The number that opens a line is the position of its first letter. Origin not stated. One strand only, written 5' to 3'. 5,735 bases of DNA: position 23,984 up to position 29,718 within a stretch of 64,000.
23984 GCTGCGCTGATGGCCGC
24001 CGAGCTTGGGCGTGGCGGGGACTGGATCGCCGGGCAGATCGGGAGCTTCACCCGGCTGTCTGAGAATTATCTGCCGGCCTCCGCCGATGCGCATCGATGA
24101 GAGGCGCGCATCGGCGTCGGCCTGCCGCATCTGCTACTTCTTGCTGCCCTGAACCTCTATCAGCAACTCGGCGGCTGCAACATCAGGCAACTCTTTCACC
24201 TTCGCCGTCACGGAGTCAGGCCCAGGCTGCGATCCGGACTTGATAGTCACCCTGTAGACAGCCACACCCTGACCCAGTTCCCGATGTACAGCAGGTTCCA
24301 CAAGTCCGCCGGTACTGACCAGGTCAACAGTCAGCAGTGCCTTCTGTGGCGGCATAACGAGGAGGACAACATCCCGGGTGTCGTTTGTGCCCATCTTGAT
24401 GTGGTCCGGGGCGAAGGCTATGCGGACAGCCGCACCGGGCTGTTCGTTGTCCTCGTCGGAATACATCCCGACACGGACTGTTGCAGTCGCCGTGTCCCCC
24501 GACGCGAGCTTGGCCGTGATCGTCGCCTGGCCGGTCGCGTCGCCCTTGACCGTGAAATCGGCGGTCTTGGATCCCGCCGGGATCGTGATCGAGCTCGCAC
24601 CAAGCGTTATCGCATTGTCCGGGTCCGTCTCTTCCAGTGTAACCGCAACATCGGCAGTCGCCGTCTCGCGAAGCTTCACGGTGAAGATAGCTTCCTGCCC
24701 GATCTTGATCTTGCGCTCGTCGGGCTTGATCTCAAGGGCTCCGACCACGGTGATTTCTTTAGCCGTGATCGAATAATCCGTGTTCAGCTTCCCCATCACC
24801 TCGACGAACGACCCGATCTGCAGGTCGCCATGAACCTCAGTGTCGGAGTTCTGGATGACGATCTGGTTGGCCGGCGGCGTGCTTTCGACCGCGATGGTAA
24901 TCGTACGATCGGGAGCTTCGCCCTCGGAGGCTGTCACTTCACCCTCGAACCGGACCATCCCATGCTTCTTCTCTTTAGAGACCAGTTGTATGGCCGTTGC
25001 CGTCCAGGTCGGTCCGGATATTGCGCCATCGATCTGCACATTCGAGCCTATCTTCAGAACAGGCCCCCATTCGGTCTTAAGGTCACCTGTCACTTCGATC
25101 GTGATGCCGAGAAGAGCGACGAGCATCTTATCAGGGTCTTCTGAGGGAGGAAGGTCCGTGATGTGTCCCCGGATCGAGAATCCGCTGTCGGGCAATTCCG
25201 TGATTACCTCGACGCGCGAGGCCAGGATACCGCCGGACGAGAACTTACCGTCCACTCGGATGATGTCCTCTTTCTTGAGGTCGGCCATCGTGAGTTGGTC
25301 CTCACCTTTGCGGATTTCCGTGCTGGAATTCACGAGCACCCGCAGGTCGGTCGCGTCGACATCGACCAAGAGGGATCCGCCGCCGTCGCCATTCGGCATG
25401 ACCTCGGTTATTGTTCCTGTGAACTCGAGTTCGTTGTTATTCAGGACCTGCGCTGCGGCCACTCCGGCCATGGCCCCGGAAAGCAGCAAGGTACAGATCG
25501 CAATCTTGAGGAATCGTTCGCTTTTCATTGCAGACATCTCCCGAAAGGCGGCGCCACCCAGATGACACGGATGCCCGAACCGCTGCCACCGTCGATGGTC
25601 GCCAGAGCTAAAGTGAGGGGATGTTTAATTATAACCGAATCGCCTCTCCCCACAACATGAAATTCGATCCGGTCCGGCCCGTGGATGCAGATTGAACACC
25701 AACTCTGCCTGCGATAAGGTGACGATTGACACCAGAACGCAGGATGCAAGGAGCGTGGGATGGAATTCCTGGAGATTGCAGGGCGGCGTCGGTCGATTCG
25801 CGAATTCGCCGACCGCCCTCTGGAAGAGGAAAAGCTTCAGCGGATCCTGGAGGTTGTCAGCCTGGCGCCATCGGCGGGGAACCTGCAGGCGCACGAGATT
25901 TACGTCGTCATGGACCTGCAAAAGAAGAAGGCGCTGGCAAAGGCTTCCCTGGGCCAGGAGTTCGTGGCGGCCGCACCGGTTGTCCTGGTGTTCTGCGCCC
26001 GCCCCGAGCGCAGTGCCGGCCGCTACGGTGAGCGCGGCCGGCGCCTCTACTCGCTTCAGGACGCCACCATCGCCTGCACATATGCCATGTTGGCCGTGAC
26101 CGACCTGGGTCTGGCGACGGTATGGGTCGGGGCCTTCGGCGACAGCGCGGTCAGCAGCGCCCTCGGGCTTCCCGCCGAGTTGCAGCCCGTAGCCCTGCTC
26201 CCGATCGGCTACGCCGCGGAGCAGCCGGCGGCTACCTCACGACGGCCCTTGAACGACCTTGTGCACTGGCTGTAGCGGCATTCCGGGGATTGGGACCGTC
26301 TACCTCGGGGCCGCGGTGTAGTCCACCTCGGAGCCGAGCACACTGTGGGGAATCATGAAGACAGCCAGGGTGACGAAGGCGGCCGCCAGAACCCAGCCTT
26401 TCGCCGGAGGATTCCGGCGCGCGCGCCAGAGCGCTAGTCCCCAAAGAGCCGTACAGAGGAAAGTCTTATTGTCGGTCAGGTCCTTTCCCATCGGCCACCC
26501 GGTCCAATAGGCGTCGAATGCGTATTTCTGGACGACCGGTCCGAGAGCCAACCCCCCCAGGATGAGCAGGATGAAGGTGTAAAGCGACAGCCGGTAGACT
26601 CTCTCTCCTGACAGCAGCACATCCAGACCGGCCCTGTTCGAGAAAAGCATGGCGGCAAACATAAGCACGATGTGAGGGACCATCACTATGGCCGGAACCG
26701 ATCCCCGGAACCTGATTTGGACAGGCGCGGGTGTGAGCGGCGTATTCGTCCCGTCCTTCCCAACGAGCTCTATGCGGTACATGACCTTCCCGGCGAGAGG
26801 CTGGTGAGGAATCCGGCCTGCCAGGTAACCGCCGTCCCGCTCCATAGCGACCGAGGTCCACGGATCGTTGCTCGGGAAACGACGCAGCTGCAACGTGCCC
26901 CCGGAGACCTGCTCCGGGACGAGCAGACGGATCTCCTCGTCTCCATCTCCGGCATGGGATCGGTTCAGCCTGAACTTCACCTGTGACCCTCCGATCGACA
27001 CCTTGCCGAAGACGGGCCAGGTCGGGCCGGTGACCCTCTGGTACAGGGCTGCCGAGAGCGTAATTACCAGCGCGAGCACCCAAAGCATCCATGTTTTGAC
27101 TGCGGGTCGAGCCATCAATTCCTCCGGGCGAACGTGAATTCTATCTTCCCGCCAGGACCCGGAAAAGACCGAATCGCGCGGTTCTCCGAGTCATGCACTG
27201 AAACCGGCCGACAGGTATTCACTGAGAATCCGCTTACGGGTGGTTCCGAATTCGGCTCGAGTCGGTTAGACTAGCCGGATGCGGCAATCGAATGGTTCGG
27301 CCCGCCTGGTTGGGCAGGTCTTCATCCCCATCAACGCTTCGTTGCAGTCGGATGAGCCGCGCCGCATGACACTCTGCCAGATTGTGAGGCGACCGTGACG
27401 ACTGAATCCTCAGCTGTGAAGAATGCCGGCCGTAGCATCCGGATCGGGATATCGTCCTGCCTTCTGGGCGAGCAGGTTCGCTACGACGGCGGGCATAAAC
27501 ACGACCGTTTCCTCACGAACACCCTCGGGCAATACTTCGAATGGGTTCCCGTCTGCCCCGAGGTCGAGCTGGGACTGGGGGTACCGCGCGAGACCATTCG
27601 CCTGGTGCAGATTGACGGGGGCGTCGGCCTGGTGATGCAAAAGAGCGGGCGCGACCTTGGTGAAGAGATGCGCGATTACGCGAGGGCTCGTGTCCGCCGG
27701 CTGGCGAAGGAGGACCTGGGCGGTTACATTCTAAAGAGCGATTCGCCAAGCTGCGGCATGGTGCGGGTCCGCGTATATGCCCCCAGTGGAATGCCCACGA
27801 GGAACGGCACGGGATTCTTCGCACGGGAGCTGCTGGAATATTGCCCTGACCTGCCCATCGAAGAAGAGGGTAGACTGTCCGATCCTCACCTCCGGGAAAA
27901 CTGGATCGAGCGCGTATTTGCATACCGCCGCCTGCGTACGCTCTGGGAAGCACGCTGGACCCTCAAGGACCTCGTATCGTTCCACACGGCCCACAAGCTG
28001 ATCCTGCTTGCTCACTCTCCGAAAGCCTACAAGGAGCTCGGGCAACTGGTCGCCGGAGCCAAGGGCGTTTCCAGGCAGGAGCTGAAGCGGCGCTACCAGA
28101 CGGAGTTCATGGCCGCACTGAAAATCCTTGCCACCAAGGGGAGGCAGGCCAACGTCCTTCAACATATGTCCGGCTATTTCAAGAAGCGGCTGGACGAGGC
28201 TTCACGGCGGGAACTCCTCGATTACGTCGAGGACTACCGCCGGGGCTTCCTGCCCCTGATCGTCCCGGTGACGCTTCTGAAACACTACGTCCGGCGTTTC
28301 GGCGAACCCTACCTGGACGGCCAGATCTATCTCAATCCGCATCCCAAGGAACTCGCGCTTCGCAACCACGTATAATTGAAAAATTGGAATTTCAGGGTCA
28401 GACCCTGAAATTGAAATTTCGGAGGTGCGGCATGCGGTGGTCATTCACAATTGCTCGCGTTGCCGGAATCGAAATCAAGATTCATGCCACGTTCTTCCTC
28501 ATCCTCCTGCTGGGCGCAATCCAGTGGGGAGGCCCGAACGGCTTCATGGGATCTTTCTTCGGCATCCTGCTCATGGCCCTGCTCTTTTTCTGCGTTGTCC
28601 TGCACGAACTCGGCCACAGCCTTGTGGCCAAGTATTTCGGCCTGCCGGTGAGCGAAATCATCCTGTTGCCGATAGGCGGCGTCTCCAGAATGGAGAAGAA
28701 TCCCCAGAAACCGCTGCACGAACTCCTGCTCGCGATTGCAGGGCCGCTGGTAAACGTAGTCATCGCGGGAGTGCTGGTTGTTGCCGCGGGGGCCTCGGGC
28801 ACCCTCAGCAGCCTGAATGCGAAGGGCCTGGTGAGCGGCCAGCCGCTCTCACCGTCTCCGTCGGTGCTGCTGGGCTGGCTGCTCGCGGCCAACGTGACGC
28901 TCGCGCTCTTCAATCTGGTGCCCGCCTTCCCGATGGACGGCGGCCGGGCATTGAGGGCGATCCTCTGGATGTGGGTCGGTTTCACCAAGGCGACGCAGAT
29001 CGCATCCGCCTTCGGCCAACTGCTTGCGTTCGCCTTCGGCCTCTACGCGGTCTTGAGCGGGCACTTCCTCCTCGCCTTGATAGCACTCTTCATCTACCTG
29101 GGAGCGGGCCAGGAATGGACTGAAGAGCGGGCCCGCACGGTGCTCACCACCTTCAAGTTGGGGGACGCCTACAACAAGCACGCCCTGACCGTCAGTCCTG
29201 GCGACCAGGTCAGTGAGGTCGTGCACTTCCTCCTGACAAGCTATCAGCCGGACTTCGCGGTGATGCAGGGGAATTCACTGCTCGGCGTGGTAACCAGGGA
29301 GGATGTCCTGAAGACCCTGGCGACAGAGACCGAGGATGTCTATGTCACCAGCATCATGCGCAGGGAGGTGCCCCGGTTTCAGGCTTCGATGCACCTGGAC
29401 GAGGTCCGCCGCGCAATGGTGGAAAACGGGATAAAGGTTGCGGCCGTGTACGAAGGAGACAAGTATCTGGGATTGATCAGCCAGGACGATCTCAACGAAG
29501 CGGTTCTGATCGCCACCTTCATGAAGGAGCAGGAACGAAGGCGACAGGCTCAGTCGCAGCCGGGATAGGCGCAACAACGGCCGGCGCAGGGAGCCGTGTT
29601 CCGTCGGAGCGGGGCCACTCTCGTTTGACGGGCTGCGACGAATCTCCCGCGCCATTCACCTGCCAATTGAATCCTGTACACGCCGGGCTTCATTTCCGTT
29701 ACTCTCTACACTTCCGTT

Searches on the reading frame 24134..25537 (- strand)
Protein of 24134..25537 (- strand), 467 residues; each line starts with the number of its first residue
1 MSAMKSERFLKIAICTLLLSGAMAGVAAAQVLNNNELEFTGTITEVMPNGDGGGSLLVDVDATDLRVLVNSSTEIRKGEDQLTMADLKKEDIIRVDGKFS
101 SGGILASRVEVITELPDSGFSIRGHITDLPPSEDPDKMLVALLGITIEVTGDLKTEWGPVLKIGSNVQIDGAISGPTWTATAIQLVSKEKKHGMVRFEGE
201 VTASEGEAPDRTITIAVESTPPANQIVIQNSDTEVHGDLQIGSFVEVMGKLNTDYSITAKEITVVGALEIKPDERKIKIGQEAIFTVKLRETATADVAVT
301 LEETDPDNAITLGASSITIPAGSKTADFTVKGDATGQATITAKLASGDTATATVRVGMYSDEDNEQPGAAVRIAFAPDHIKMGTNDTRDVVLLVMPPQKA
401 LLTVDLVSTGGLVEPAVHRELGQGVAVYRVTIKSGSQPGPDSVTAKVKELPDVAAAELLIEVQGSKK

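Call 71: search_protein_families(library=pfam, max_evalue=0.001, proteins=[window:24134-25537:-])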
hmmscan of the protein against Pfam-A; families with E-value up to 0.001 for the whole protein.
window:24134-25537:- (467 aa): 1 family
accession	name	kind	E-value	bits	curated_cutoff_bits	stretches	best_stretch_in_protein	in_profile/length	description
PF18914.6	DUF5666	-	2.2e-13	50.7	27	2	41-110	2-60/60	Domain of unknown function (DUF5666)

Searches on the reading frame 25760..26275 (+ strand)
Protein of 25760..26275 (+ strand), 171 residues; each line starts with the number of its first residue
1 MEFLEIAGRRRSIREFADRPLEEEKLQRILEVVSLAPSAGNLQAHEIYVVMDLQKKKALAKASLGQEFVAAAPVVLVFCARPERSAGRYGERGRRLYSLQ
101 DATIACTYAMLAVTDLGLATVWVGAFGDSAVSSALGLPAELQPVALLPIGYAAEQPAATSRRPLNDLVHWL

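Call 71: search_protein_families(library=pfam, max_evalue=0.001, proteins=[window:25760-26275:+])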
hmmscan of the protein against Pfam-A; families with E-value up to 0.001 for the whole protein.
window:25760-26275:+ (171 aa): 2 families
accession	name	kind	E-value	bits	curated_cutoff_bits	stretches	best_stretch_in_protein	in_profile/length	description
PF00881.29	Nitroreductase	-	1.2e-30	107.3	23.5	2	65-151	83-167/167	Nitroreductase family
PF14512.11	TM1586_NiRdase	-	4.8e-10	39.9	27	0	110-168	92-149/215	Putative TM nitroreductase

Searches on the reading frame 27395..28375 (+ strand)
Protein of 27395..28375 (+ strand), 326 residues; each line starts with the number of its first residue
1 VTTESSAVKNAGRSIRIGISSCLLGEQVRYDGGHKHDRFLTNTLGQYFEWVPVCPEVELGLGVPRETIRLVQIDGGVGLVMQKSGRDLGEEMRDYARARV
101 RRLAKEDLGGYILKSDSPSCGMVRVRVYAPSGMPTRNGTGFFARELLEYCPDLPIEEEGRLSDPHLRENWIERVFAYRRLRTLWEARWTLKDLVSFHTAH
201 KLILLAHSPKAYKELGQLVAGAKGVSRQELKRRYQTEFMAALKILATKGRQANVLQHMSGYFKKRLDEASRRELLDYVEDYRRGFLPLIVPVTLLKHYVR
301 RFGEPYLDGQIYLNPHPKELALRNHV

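Call 71: search_protein_families(library=pfam, max_evalue=0.001, proteins=[window:27395-28375:+])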
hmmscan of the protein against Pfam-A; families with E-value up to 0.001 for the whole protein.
window:27395-28375:+ (326 aa): 2 families
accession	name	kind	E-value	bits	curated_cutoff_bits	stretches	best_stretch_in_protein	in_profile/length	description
PF04463.17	2-thiour_desulf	-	1.3e-41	142.3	34.7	1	17-158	1-141/141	2-thiouracil desulfurase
PF08349.16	DUF1722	-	2.1e-41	141.3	22.5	1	201-317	1-117/117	Protein of unknown function (DUF1722)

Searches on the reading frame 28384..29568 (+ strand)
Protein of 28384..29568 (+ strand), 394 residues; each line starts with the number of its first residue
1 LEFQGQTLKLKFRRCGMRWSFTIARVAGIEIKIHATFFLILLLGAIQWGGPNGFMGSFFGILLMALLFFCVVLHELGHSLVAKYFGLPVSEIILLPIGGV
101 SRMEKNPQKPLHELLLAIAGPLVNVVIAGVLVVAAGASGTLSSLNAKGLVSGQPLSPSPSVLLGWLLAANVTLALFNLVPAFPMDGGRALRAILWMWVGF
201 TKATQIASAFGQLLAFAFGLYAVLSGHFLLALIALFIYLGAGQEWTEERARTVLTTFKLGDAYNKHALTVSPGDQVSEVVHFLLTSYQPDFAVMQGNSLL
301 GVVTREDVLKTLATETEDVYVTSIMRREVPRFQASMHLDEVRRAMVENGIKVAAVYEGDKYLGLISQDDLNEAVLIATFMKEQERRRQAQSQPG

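Call 71: search_protein_families(library=pfam, max_evalue=0.001, proteins=[window:28384-29568:+])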
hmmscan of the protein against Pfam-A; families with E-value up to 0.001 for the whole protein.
window:28384-29568:+ (394 aa): 3 families
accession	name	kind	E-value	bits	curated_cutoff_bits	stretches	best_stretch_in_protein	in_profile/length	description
PF02163.28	Peptidase_M50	-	1.2e-22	80.9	27.2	1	64-216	3-219/221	Peptidase family M50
PF00571.33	CBS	-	1.9e-13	50.9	24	1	321-374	1-55/57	CBS domain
PF13398.12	Peptidase_M50B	-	0.0001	22.5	26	1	67-139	21-92/201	Peptidase M50B-like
